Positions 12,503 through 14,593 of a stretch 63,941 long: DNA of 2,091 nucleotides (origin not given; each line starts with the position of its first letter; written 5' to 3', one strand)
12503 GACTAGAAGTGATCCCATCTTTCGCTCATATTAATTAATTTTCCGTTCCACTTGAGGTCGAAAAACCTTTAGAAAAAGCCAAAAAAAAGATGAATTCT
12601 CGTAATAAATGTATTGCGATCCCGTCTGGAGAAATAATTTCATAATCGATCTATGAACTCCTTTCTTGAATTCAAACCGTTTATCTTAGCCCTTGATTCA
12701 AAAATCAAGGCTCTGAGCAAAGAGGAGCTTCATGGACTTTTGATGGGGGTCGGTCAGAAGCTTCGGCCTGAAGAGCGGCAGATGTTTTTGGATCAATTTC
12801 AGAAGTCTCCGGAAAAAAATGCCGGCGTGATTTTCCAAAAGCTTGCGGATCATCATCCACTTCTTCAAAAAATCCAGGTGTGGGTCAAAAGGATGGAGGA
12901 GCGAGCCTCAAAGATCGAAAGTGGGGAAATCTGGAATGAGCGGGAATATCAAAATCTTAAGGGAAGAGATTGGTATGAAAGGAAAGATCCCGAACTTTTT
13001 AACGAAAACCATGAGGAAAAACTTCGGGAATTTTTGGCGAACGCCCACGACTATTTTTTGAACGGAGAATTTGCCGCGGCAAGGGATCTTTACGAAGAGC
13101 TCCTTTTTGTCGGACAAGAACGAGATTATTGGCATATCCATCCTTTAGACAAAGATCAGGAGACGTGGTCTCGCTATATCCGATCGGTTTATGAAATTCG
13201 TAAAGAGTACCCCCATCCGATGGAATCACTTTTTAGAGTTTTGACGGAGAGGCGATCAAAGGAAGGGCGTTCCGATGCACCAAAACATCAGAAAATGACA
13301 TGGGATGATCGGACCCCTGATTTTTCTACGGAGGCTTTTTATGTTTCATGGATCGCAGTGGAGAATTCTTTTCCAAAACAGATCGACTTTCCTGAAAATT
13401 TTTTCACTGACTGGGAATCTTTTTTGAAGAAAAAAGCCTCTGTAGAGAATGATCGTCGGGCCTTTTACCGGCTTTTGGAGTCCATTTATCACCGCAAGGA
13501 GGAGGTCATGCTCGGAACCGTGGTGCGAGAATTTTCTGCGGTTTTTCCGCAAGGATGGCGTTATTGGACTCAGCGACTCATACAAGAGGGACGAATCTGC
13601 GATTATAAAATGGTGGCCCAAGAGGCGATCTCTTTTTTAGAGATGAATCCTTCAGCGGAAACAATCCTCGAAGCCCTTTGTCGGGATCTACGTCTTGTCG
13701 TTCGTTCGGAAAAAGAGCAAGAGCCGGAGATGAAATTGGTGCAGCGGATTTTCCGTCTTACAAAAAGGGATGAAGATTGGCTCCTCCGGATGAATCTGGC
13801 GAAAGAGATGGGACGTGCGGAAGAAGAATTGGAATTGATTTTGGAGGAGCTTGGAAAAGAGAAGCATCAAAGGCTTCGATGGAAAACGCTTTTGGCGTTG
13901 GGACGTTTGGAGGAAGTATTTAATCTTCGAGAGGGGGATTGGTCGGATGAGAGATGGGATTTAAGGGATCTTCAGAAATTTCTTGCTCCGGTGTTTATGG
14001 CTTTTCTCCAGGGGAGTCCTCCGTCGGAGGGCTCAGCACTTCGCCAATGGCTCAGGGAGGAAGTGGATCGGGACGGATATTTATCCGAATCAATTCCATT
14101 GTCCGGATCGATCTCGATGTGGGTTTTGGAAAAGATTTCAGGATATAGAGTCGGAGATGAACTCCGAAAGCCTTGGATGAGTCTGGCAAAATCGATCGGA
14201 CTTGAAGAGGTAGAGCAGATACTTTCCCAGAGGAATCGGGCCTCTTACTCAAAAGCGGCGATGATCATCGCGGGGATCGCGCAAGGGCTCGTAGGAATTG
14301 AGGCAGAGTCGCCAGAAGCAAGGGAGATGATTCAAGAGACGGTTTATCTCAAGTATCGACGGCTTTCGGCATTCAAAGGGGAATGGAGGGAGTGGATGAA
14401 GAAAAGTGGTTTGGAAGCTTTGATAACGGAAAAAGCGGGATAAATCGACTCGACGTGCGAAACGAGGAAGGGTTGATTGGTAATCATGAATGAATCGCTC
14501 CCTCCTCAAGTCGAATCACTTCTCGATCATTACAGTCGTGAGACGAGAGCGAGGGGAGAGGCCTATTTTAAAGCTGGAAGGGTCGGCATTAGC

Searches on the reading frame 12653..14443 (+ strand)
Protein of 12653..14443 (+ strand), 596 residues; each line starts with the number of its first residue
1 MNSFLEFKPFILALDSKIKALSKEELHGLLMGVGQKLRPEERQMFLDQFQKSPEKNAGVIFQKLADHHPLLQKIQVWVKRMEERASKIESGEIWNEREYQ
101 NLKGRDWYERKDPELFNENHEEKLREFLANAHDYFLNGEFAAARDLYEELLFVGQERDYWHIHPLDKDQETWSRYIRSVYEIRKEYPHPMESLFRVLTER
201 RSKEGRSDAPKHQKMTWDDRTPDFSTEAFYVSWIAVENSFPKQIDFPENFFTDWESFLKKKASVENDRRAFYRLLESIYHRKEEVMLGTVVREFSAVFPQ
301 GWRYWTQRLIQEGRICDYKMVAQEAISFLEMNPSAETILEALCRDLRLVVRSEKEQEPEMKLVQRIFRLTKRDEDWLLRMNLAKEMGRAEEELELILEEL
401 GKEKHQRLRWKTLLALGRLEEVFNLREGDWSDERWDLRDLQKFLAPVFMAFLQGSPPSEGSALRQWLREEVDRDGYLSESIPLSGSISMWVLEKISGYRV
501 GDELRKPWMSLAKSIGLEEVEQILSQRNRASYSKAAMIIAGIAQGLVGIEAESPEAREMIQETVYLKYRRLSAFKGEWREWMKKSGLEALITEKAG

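Call 7: search_protein_families(library=pfam, proteins=[window:12653-14443:+], max_evalue=0.01)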
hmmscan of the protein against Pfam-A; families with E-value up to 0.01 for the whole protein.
window:12653-14443:+ (596 aa): 0 families

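Call 8: search_protein_families(library=padloc, proteins=[window:12653-14443:+], max_evalue=0.01)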
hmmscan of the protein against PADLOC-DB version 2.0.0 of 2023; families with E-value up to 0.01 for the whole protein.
window:12653-14443:+ (596 aa): 0 families

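Call 9: search_protein_families(library=ncbifam, proteins=[window:12653-14443:+], max_evalue=0.1)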
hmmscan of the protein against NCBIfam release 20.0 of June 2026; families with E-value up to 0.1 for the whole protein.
window:12653-14443:+ (596 aa): 0 families

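Call 10: find_homologous_proteins(query=window:12653-14443:+)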
Query window:12653-14443:+ (596 aa): 1 proteins with E <= 0.001 among 8000 candidates.
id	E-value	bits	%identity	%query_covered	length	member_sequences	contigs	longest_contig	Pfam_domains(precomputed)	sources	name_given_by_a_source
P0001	0.0e+0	1341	100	100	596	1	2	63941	-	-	-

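Call 21: search_protein_representatives(protein=window:12653-14443:+)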
Query: 596 residues. Proteins with E-value up to 0.001 (for the whole library): 132; up to 1e-10: 60; up to 1e-30: 0. The best 132 are listed.
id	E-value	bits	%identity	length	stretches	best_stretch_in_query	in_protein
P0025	5.5e-25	104.7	26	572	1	5-586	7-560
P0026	9.7e-25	103.8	73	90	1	2-92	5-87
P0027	5.3e-22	94.8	24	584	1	6-579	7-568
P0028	6.1e-22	94.6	26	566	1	1-587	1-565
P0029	3.6e-21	92.1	26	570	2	247-583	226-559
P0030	4.9e-21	91.6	23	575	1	5-585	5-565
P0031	1.1e-19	87.2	25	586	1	7-587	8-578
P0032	1.2e-18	83.7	28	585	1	9-586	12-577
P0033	2.4e-18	82.8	25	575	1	5-578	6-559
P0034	5.5e-18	81.6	24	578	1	2-587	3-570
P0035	6.6e-18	81.3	23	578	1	4-587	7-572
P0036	7.7e-18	81.1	26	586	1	5-587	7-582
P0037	1.2e-17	80.4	25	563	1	21-586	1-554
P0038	1.5e-17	80.1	28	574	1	7-588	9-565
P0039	1.6e-17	80.0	24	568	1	2-586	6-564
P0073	7.1e-12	61.4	79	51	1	1-47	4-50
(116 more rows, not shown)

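Call 23: search_protein_families(library=pfam, alignment_id=A1, max_evalue=0.01)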
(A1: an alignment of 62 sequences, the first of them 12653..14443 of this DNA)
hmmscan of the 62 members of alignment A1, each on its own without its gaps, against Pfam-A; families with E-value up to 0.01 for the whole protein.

A. member 1, window:12653-14443:+ (596 aa): 0 families

B. families by the number of members that match (of 62 scanned): 14 families
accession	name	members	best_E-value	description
PF13428.12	TPR_14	8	0.001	Tetratricopeptide repeat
PF13424.12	TPR_12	4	0.00042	Tetratricopeptide repeat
PF14559.12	TPR_19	4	0.00053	Tetratricopeptide repeat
PF07721.20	TPR_4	3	0.00085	Tetratricopeptide repeat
PF07719.23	TPR_2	2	0.0057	Tetratricopeptide repeat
PF12793.13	SgrR_N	1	0.00039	Sugar transport-related sRNA regulator N-term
PF18590.6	IMP2_N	1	0.001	Immune Mapped Protein 2 (IMP2) N-terminal domain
PF06160.17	EzrA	1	0.0015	Septation ring formation regulator, EzrA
PF13432.12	TPR_16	1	0.0026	Tetratricopeptide repeat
PF08969.16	USP8_dimer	1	0.0028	USP8 dimerisation domain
PF11073.13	NSs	1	0.0046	Rift valley fever virus non structural protein (NSs) like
PF11796.13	DUF3323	1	0.005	Protein of unknown function N-terminus (DUF3323)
PF25569.1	TPR_ZFYVE26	1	0.0052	ZFYVE26-like, TPR repeats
PF05852.16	DUF848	1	0.0085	Gammaherpesvirus protein of unknown function (DUF848)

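Call 24: search_solved_structures(query=A1, max_evalue=1)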
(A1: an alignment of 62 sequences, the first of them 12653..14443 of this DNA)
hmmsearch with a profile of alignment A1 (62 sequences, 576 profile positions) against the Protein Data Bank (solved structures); distinct sequences matched with E-value up to 1: 6.
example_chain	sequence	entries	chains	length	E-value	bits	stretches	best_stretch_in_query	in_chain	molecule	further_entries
2lse_A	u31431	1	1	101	0.00082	21.4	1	41-135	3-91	Four Helix Bundle Protein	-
2zbi_A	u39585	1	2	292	0.032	16.1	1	399-490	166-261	Flagellin homolog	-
3k8w_A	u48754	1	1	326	0.061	15.2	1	399-490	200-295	Flagellin homolog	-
3k8v_A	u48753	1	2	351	0.076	14.9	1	399-490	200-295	Flagellin homolog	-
7x9s_A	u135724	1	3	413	0.33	12.8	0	126-149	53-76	GmaR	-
7am2_BQ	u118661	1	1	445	0.51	12.2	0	253-323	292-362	mL71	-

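Call 29: find_related_loci(query=A2, collection=genome_contigs, flank=10000)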
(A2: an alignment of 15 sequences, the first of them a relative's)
Query A2 (583 aa) in genome_contigs; peptide patterns used: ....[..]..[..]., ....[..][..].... (x = any residue, [..] = any of these).
134 stretches matched a pattern; 112 encode a relative of the query (tblastn E <= 1e-3); the best 80 are kept; 79 distinct loci.
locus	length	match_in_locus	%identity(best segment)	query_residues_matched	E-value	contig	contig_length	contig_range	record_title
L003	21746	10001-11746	58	1-578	0e+0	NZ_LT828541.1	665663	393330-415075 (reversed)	Desulfamplus magnetovallimortis isolate PRJEB14757, whole genome shotgun sequence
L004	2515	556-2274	55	1-583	0e+0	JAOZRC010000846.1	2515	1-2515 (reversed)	MAG: Desulfobacterales bacterium isolate GMC6.concoct.177_sub GMC6_88151_length_2515_cov_13.321951, whole genome shotgun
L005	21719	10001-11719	54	1-583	0e+0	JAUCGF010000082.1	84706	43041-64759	Desulfococcaceae bacterium HSG9 NODE_12_length_84706, whole genome shotgun sequence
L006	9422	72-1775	51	1-581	0e+0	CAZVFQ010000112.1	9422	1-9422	MAG TPA_asm: uncultured Desulfobacteraceae bacterium isolate SRP252850_co1_162 genome assembly, contig: NODE_14016_lengt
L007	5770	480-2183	50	1-581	0e+0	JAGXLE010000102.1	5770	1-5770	MAG: Desulfobacterales bacterium isolate GSL_GSL3510_8 NODE_2712_length_5770_cov_5.82102, whole genome shotgun sequence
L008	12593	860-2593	47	1-583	2e-170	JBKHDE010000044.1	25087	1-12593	MAG: Desulfococcaceae bacterium isolate D1M03_4 NODE_964_length_25087_cov_6.841882, whole genome shotgun sequence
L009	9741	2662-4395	46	1-583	1e-169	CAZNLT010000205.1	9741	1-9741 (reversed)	MAG TPA_asm: uncultured Desulfobacterales bacterium isolate binchicken_co8_349 genome assembly, contig: NODE_13507_lengt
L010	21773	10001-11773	54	4-583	0e+0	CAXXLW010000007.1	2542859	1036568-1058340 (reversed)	MAG: Desulfamplus sp. isolate 82e8c6d0-3d9d-4aa8-81a7-685ccd8d78ba genome assembly, contig: contig_7, whole genome shotg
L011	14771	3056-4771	45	1-572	2e-158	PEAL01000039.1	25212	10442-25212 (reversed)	MAG: Deltaproteobacteria bacterium isolate ER2bin7 scaffold215, whole genome shotgun sequence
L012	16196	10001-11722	42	1-583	1e-145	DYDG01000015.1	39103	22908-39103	MAG TPA_asm: Marinifilum sp. isolate IMS_BF-2 NODE_141_length_39122_cov_9.12049, whole genome shotgun sequence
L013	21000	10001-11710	40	2-582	1e-132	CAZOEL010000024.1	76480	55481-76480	MAG TPA_asm: uncultured Syntrophobacteraceae bacterium isolate binchicken_co269_257 genome assembly, contig: NODE_309_le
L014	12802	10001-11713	40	1-578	2e-130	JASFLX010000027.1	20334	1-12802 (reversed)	MAG: Desulfobacterales bacterium isolate D0817M20remetaG_Bin_243 D0817M20remetaG_FD_scaffold_277_c1, whole genome shotgu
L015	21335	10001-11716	40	2-582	2e-130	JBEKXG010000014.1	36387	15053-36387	MAG: Syntrophobacteraceae bacterium isolate SPRUCE 646 SPRUCE_646_14, whole genome shotgun sequence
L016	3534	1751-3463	41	1-578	1e-134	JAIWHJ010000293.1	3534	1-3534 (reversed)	MAG: Promethearchaeota archaeon isolate JL_US_07_7 NODE_9978_length_3534_cov_0.423833, whole genome shotgun sequence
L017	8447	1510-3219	40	1-578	5e-130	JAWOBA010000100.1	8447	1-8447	MAG: Desulfatiglandales bacterium isolate BLK2-2.bin.228 k191_2536188, whole genome shotgun sequence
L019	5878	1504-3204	40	5-578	1e-129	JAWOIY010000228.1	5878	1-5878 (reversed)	MAG: Desulfobacterales bacterium isolate CWP6-1.bin.108 k191_2310555, whole genome shotgun sequence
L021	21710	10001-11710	40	1-578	7e-129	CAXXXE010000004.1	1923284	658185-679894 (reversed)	MAG: Desulfatiglandales bacterium isolate d5234fa8-f814-4557-af24-a28d4dae9633 genome assembly, contig: contig_4, whole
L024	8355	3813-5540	38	1-583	1e-125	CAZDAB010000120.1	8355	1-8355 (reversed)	MAG TPA_asm: uncultured Desulfobacteraceae bacterium isolate binchicken_co89_303 genome assembly, contig: NODE_17716_len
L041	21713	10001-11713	36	4-583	3e-103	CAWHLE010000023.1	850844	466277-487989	MAG: uncultured delta proteobacterium isolate MFD02416.bin.2.187 genome assembly, contig: contig_8094, whole genome shot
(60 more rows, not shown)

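Call 35: predict_structure(alignment_id=A1)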
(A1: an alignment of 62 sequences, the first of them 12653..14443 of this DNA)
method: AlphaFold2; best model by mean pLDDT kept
length: 596 residues; sequences in the alignment: 62
mean_pLDDT: 84.2   pTM: 0.81
mean pLDDT of the five models: 84.2, 83.3, 82.6, 82.6, 81.8
residues with pLDDT >= 90: 337; 70-90: 163; 50-70: 55; < 50: 41
segments of 3 or more residues with pLDDT < 50: 55-64, 203-226, 429-431
pLDDT, mean of each block of 10 residues (from residue 1): 68 84 91 81 77 48 66 95 89 64 56 84 93 91 95 76 81 95 94 89 48 44 53 91 92 97 94 94 95 94 93 92 93 86 88 81 91 92 94 96 86 95 72 64 89 86 94 67 79 92 90 93 95 97 91 87 96 97 91 61
secondary structure, 60 per line:
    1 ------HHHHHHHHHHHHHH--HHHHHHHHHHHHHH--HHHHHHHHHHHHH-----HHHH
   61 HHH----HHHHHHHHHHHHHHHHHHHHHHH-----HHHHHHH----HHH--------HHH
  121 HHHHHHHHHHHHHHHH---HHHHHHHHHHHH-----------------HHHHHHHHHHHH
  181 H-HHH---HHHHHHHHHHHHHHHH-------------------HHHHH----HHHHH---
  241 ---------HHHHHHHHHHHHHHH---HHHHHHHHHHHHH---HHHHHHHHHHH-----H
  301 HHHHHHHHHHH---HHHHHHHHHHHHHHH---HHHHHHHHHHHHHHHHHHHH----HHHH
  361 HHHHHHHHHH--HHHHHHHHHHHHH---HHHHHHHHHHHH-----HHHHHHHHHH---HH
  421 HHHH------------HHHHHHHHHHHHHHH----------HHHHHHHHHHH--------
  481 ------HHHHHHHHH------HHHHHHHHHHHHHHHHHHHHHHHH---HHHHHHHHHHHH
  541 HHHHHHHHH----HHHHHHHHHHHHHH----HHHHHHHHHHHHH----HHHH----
elements in order: H7-20 H23-36 H39-51 H57-63 H68-90 H96-102 H118-136 H140-151 H169-181 H189-204 H224-228 H233-237 H250-264 H268-280 H284-294 H300-311 H315-329 H333-352 H357-370 H373-385 H389-400 H406-415 H419-424 H437-451 H462-472 H487-495 H502-525 H529-549 H554-567 H572-584 H589-592

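Call 41: fold_search(model_id=the predicted structure, library=pdb)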
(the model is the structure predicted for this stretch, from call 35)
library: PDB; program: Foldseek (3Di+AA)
matches with E <= 10: 923; with E <= 0.001: 1
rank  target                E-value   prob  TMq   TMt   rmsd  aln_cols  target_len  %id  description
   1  8c6j_S                9.5e-04  0.98  0.14  0.14  23.4       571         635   11  Human spliceosomal PM5 C* complex (released 2023-07-12)
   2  8qca_B                1.9e-03  0.98  0.18  0.15  23.4       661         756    9  CryoEM structure of a S. Cerevisiae Ski2387 complex in the closed state bound to RNA (released 2023-11-15)
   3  8bbg_D                2.1e-03  0.99  0.18  0.10  24.1       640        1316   12  Structure of the IFT-A complex; anterograde IFT-A train model (released 2022-12-21)
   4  9qhb                  2.2e-03  1.00  0.15  0.28  16.0       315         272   14  Crystal structure of 16-repeat CTPR protein with eliminated coordination sites (released 2025-10-22)
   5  8chy                  2.4e-03  1.00  0.16  0.29  15.7       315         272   14  Crystal structure of an 8-repeat consensus TPR superhelix with Zinc. (released 2024-02-21)
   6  5dse_C                4.1e-03  0.80  0.12  0.11  26.3       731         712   11  Crystal Structure of the TTC7B/Hyccin Complex (released 2015-12-02)
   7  7rdr_A                5.4e-03  0.95  0.15  0.18  19.1       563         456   14  Circular tandem repeat protein with novel repeat topology and enhanced subunit contact surfaces (released 2021-09-01)
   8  9qhc_B                5.9e-03  1.00  0.16  0.28  16.7       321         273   14  Crystal structure of 8-repeat CTPR protein with eliminated coordination sites (released 2025-10-22)
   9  4buj_F                5.9e-03  0.97  0.18  0.10  21.6       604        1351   12  Crystal structure of the S. cerevisiae Ski2-3-8 complex (released 2013-08-28)
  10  4ui9_K                6.9e-03  0.87  0.14  0.16  23.9       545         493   10  Atomic structure of the human Anaphase-Promoting Complex (released 2015-06-17)
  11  8hmd_C                7.4e-03  0.97  0.18  0.10  20.7       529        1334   11  base module state 2 of Tetrahymena IFT-A (released 2023-06-14)
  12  9hvq_Q                7.4e-03  0.84  0.13  0.10  23.1       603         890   11  Structure of the transcribing Pol II-DSIF-PAF-SPT6-RECQL5 complex (released 2025-07-16)
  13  9gaw_U                8.3e-03  0.96  0.17  0.19  23.6       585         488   11  High-resolution structure of the Anaphase-promoting complex/cyclosome (APC/C) bound to co-activator Cdh1 (released 2024-08-14)
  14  9gaw_P                9.0e-03  0.87  0.15  0.17  25.9       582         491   11  High-resolution structure of the Anaphase-promoting complex/cyclosome (APC/C) bound to co-activator Cdh1 (released 2024-08-14)
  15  3sf4_A                9.3e-03  1.00  0.19  0.29  16.1       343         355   12  Crystal structure of the complex between the conserved cell polarity proteins Inscuteable and LGN (released 2011-11-23)
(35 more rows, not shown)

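Call 44: search_protein_families(library=pfam, alignment_id=A4, max_evalue=0.00001)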
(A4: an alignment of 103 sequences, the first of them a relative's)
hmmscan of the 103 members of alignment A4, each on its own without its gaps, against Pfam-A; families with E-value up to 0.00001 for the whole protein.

A. member 1, L003:6892-9192:- (766 aa): 2 families
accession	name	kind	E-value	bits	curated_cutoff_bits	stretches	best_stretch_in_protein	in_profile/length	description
PF02384.22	N6_Mtase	-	1.1e-56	192.9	20.4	1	157-454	6-278/311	N-6 DNA Methylase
PF12161.14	HsdM_N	-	1.4e-22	81.2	24.5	1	8-142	1-135/135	HsdM N-terminal domain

B. families by the number of members that match (of 103 scanned): 103 families (the first 25 are shown)
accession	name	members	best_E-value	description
PF04851.21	ResIII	6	4.2e-20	Type III restriction enzyme, res subunit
PF00270.35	DEAD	5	4.7e-11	DEAD/DEAH box helicase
PF12784.13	PDDEXK_2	4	1.3e-46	PD-(D/E)XK nuclease family transposase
PF00271.37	Helicase_C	4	3.7e-24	Helicase conserved C-terminal domain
PF00528.27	BPD_transp_1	3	3.4e-34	Binding-protein-dependent transport system inner membrane component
PF12911.12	OppC_N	3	1.3e-10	N-terminal TM domain of oligopeptide transport permease C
PF01555.25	N6_N4_Mtase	2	7.3e-43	DNA methylase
PF13304.12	AAA_21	2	4.3e-40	AAA domain, putative AbiEii toxin, Type IV TA system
PF00176.29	SNF2-rel_dom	2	5.4e-37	SNF2-related domain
PF00015.26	MCPsignal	2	5.6e-37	Methyl-accepting chemotaxis protein (MCP) signalling domain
PF17757.6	UvrB_inter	2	5.7e-32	UvrB interaction domain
PF12806.12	Acyl-CoA_dh_C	2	2.9e-27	Acetyl-CoA dehydrogenase C-terminal like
PF13749.12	HATPase_c_4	2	3.3e-26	Putative ATP-dependent DNA helicase recG C-terminal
PF11867.13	T1RH-like_C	2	8.2e-26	Type I restriction enzyme HindI endonuclease subunit-like, C-terminal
PF12344.14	UvrB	2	1.7e-22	Ultra-violet resistance protein B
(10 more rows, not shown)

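Call 46: find_related_loci(query=window:12653-14443:+, collection=metagenome_contigs, flank=10000)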
Query window:12653-14443:+ (596 aa) in metagenome_contigs; peptide patterns used: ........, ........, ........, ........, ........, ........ (x = any residue, [..] = any of these).
25 stretches matched a pattern, but none encodes a relative of the query by tblastn (E <= 1e-3).

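Call 61: find_related_loci(query=A2, collection=viral_contigs, flank=8000)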
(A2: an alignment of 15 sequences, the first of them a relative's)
Query A2 (583 aa) in viral_contigs; peptide patterns used: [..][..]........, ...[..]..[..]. (x = any residue, [..] = any of these).
50 stretches matched a pattern, but none encodes a relative of the query by tblastn (E <= 1e-3).

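Call 62: search_protein_families(library=padloc, alignment_id=A4, max_evalue=1e-10)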
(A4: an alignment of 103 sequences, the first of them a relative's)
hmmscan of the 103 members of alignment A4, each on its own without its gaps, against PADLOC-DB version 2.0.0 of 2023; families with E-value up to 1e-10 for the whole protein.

A. member 1, L003:6892-9192:- (766 aa): 17 families
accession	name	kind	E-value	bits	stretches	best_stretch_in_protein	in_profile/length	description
PDLC03029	MTase_I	-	3.9e-276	915.8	1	3-765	4-660/661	Type I methyltransferase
PDLC03031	MTase_I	-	7.6e-45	151.4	1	4-451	4-456/834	Type I methyltransferase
PDLC03022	MTase_I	-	3.9e-44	149.2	1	5-451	3-446/857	Type I methyltransferase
PDLC03027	MTase_I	-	1.4e-36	124.4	1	145-424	125-387/810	Type I methyltransferase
PDLC03021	MTase_I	-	2.3e-34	117.1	1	122-450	112-417/491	Type I methyltransferase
PDLC03026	MTase_I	-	2.3e-33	114.1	1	6-451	4-400/487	Type I methyltransferase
PDLC03038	MTase_I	-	2.8e-32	109.5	1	4-426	5-403/896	Type I methyltransferase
PDLC03035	MTase_I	-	4.1e-32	109.5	1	130-429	130-413/653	Type I methyltransferase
PDLC03019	MTase_I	-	4.1e-32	109.4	1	12-447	12-418/932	Type I methyltransferase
PDLC03039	MTase_I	-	1.6e-28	97.3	1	6-449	5-419/708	Type I methyltransferase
PDLC03028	MTase_I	-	5.2e-25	85.7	1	7-452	728-1163/1236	Type I methyltransferase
PDLC03032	MTase_I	-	9.6e-25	84.8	1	155-417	138-382/1001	Type I methyltransferase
PDLC03033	MTase_I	-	7e-24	82.7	1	118-448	141-461/541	Type I methyltransferase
PDLC03240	MTase_II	-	6.8e-22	75.9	1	13-456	13-436/511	Type II methyltransferase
PDLC03025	MTase_I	-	4.1e-21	73.3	1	122-397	109-365/569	Type I methyltransferase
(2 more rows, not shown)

B. families by the number of members that match (of 103 scanned): 135 families (the first 25 are shown)
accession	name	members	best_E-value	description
PDLC02707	PbeA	4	1.3e-13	PbeA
PDLC04135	mad3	3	7.4e-22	mads_3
PDLC03283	MTase_II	2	5e-152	Type II methyltransferase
PDLC03040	REase_I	2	2.4e-149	Type I restriction enzyme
PDLC02335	AbiLi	2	3.4e-99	AbiLi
PDLC02619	DrmD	2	1e-71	DrmD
PDLC03350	MTase_II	2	6.8e-69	Type II methyltransferase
PDLC02500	BrxHI|BrxHII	2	7.2e-65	BrxHI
PDLC02623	DrmD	2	8.9e-64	DrmD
PDLC00659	HmaA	2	2.1e-55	SNF2 helicase / DEAD-box helicase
PDLC02620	DrmD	2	2.2e-52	DrmD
PDLC02621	DrmD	2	5.4e-52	DrmD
PDLC00633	ZorD1|ZorD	2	4.5e-50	"SWI2/SNF2 helicase, Mrr-like nuclease"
PDLC03353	MTase_II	2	5.1e-46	Type II methyltransferase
PDLC02840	DpdE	2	1.7e-43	DpdE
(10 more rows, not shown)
